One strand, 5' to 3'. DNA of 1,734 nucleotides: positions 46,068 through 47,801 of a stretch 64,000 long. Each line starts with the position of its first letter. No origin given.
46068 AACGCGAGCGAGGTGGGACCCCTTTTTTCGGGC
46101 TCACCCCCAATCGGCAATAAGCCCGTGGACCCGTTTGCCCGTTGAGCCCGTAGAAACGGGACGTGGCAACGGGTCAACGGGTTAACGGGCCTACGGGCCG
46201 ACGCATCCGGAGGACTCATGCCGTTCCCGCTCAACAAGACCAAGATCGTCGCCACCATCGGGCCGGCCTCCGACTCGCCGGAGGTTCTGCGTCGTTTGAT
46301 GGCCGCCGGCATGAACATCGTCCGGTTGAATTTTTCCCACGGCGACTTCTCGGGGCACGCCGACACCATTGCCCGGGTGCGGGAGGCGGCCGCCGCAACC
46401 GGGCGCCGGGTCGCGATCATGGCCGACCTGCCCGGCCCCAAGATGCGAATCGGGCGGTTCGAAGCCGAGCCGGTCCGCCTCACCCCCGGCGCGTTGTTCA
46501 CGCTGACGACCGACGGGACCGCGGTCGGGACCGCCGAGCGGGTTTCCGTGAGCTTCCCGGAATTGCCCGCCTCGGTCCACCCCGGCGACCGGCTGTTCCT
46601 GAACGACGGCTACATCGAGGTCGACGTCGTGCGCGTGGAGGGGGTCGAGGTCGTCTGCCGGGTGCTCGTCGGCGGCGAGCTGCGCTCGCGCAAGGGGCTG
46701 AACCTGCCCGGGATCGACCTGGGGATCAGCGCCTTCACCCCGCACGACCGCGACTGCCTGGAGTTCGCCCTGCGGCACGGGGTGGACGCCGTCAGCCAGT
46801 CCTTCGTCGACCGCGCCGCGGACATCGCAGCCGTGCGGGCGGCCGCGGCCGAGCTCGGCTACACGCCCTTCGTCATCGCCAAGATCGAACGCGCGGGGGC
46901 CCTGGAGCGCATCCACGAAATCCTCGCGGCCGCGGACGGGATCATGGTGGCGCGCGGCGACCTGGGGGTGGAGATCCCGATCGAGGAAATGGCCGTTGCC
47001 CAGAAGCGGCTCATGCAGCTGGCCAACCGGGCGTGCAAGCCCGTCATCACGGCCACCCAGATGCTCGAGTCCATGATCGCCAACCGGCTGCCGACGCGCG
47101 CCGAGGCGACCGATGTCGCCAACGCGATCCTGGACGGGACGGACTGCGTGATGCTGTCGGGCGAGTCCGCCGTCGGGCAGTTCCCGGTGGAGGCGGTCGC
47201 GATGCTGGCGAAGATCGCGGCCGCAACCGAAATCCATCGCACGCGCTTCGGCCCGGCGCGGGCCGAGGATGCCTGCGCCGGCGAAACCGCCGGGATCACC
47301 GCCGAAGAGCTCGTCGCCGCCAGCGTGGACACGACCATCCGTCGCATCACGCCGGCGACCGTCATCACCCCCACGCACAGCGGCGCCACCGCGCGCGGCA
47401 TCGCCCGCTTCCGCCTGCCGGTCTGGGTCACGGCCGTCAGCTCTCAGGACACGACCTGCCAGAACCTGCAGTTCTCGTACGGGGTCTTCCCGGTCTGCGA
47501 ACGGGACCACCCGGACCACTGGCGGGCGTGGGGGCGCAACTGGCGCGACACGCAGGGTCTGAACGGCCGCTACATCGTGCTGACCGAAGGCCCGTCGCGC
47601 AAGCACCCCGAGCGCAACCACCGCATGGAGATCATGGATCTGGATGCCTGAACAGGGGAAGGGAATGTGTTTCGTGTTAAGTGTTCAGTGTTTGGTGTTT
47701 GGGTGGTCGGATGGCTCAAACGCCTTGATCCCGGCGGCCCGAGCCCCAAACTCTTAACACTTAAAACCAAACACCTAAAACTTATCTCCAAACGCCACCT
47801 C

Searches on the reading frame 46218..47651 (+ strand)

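Call 58: search_protein_families(library=pfam, proteins=[window:46218-47651:+], max_evalue=1e-8)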
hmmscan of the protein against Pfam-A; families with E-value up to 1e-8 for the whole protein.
window:46218-47651:+ (477 aa): 2 families
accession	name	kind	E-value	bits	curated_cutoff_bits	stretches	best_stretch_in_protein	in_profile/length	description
PF00224.27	PK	-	2.4e-112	375.7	30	1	6-327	2-328/328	Pyruvate kinase, barrel domain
PF02887.21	PK_C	-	4e-12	46.7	28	1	366-458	3-99/114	Pyruvate kinase, alpha/beta domain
